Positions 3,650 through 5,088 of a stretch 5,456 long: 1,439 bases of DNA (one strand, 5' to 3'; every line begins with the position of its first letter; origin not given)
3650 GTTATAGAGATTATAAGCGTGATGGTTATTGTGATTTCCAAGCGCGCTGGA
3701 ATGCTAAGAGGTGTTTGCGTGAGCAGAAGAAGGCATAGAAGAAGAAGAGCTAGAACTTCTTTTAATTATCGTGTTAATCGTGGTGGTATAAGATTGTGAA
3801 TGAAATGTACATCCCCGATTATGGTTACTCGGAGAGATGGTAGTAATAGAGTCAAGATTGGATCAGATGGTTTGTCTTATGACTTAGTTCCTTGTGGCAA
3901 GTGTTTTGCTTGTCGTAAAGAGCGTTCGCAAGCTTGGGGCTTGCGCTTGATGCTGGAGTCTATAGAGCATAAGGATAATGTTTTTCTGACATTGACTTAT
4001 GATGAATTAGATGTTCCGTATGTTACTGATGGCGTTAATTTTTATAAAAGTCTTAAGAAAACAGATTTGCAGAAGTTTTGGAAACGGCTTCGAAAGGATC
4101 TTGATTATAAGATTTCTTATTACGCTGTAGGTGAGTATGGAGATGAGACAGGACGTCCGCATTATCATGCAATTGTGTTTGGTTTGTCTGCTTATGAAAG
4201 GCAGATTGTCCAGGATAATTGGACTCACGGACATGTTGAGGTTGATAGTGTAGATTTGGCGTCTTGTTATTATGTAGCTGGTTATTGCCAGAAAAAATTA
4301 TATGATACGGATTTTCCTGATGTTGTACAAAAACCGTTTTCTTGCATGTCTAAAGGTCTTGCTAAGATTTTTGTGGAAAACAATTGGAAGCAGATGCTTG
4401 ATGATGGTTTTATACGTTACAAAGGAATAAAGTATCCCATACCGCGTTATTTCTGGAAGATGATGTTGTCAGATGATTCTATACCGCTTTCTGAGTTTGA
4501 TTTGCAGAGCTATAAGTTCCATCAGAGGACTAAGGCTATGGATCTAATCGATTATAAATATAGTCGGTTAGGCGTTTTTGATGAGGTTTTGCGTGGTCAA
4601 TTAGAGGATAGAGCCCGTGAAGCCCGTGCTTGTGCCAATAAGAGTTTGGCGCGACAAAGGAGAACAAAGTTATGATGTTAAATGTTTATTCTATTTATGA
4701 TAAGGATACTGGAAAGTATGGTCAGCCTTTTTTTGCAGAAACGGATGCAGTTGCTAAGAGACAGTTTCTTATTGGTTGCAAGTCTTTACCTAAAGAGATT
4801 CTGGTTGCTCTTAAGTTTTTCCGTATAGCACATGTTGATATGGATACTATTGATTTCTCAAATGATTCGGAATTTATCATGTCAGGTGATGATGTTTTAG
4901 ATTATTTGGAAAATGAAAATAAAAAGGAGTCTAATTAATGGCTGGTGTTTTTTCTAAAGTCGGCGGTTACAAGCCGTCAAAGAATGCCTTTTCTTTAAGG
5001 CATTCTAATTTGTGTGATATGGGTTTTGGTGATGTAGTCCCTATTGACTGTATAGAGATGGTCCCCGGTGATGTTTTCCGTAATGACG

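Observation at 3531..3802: The J/VP8-like DNA-binding gene appears split or partly duplicated around a 175-nt segment carrying a Cys-periodic ORF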

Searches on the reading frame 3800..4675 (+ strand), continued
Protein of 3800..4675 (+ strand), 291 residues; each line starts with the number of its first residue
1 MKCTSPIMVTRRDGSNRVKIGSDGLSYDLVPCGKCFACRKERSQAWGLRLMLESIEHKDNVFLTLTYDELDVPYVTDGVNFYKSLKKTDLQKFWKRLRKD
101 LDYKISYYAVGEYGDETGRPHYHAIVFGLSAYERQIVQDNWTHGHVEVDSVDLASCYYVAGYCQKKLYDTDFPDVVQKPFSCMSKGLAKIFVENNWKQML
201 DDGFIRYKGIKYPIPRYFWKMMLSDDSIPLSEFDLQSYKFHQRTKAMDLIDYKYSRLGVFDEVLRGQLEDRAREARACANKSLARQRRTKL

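Call 29: find_related_loci(query=A1, collection=metagenome_contigs, flank=3000)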
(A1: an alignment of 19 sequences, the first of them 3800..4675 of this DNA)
Query A1 (291 aa) in metagenome_contigs; peptide patterns used: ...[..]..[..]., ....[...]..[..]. (x = any residue, [..] = any of these).
599 stretches matched a pattern (row limit reached: there are more); 515 encode a relative of the query (tblastn E <= 1e-3); the best 80 are kept; 80 distinct loci.
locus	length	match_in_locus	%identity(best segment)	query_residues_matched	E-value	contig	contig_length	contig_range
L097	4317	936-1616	39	24-251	4e-47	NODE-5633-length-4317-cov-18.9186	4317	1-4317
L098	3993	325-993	42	1-227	1e-45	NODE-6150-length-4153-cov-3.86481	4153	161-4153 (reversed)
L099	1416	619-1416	37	1-291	6e-47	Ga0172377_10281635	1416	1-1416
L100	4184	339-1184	39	1-277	3e-45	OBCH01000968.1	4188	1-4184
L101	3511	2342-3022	36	1-233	7e-43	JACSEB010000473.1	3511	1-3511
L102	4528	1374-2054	37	1-233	1e-42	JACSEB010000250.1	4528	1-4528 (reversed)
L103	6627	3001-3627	41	1-222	1e-42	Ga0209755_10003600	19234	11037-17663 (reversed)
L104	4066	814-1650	34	2-287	4e-42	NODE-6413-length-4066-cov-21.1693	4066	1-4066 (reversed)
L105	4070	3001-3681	36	1-233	5e-42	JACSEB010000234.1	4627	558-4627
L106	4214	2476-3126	40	1-228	2e-41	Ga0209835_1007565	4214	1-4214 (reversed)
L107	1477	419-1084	37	1-228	4e-42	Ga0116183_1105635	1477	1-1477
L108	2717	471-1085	38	32-228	8e-41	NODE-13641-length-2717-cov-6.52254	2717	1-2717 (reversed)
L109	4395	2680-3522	32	1-262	2e-40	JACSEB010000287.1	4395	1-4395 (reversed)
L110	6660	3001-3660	37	1-225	6e-40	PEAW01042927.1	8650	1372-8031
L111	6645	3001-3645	38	1-218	6e-40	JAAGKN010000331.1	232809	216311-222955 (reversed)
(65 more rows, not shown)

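Call 42: find_encoding_contigs(protein=P0015, flank=6000, max_places=4)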
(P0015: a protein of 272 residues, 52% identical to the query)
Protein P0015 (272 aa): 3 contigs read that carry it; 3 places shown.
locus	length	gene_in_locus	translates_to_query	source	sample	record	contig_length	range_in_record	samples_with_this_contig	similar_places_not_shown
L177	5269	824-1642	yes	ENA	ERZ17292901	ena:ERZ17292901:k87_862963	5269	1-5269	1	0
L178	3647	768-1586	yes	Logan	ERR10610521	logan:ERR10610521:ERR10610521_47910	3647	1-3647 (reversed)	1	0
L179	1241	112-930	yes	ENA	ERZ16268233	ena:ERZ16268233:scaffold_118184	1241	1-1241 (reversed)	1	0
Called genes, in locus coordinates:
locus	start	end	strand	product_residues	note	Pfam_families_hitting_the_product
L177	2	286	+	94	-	?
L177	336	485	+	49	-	-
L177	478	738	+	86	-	-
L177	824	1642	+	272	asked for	PF23343:REP_ORF2-G2P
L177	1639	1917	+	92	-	PF20577:Phage_ORF5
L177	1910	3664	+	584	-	PF02305:Phage_F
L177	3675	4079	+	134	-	-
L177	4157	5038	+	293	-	-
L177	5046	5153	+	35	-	-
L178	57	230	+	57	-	-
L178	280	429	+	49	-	-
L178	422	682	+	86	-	-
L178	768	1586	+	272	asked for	PF23343:REP_ORF2-G2P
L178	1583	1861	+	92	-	PF20577:Phage_ORF5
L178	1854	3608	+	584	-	PF02305:Phage_F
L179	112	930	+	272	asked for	PF23343:REP_ORF2-G2P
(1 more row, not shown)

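Call 60: find_related_loci(query=A1, collection=genome_contigs, flank=2500)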
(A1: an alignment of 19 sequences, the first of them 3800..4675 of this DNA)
Query A1 (291 aa) in genome_contigs; peptide patterns used: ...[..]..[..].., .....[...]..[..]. (x = any residue, [..] = any of these).
52 stretches matched a pattern; 43 encode a relative of the query (tblastn E <= 1e-3); 43 distinct loci.
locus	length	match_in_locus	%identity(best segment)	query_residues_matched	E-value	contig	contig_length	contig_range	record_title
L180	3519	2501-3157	48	1-219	4e-62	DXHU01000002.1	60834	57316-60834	MAG TPA_asm: Candidatus Ornithospirochaeta avicola isolate Gambia11-129 Gambia11__C6414_L60834_SAMN16086521, whole genom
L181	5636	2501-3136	38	1-218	2e-41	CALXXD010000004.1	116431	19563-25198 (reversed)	MAG: uncultured Alphaproteobacteria bacterium isolate BRZ_AB__bin14 genome assembly, contig: BRZ_AB__NODE_161_length_116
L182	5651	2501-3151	38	1-239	3e-41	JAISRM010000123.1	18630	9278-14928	MAG: Endomicrobium sp. isolate Kf353_bin60 k119_280954, whole genome shotgun sequence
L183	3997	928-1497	35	30-218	1e-37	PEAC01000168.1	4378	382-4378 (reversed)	MAG: Nitrospirae bacterium MYbin6 scaffold1523, whole genome shotgun sequence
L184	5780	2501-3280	33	1-252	2e-37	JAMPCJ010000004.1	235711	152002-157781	MAG: Treponema brennaborense isolate NALB_7821b_31 Scaffold_#4__SCF_004__235611_bp, whole genome shotgun sequence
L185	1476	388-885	43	31-202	5e-35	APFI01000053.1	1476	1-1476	Desulfovibrio sp. Dsv1 Dsv1_NODE_165_len_27486_cov_13_702503.91_1, whole genome shotgun sequence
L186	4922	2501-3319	34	1-238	2e-33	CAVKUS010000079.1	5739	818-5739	Bacteroides sp. CAG:545 isolate H07686-L1_cleanbin_000005 genome assembly, contig: Spades_H07686-L1_contig_5493, whole g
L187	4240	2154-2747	38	31-218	3e-33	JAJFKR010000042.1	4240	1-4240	MAG: Woeseiaceae bacterium isolate OFTM24 OFTM24_41, whole genome shotgun sequence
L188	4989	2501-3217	35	30-233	4e-33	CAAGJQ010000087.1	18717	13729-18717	MAG TPA_asm: uncultured Oscillibacter sp., isolate HGM13158, WGS project CAAGJQ010000000 data, contig: SRS476292_40_k119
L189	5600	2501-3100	35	29-224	2e-32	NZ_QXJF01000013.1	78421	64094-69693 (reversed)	Helicobacter labetoulli strain 48519 NODE_13_length_78421_cov_284.751, whole genome shotgun sequence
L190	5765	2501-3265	30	1-243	5e-32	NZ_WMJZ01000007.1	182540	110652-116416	Intestinirhabdus alba strain BIT-B35 Scaffold7, whole genome shotgun sequence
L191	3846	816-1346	40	1-184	4e-32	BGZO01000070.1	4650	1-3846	Candidatus Termititenax persephonae NkOx7-02 DNA, TG2_NkOx7-02_NODE_070, whole genome shotgun sequence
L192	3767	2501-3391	28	1-273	1e-31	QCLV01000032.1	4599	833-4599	Prochlorococcus sp. AG-418-F08 Ga0171918_132, whole genome shotgun sequence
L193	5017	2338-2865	38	1-167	7e-32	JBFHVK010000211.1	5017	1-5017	MAG: Gammaproteobacteria bacterium isolate Mix_sand09.2021.07.G.48 k141_2800252_length_5017_cov_70.0144, whole genome sh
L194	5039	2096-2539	41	30-167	2e-31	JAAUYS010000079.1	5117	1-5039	MAG: Clostridia bacterium isolate Mgla_MAG_30-bin_22 c_000000049977, whole genome shotgun sequence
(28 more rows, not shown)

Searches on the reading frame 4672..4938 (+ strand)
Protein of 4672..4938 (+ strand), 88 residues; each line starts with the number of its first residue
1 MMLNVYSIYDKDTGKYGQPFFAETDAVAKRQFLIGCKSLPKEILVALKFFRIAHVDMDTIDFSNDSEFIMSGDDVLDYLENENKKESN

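Call 6: search_protein_families(library=pfam, proteins=[window:4672-4938:+], max_evalue=0.1)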
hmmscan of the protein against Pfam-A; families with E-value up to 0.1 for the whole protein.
window:4672-4938:+ (88 aa): 2 families
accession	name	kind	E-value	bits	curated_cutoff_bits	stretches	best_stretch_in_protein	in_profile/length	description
PF20577.3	Phage_ORF5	-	8.1e-10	38.6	27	1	5-72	1-73/75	Phage ORF5 protein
PF06189.17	5-nucleotidase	-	0.095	11.9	28.2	0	50-87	158-194/302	5'-nucleotidase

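Call 7: search_protein_families(library=phrogs, proteins=[window:4672-4938:+], max_evalue=0.1)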
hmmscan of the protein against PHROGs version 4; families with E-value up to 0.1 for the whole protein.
window:4672-4938:+ (88 aa): 1 family
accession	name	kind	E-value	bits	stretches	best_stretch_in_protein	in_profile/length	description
phrog_1670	-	DNA, RNA and nucleotide metabolism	5.3e-15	56.1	1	1-85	1-90/96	DNA binding protein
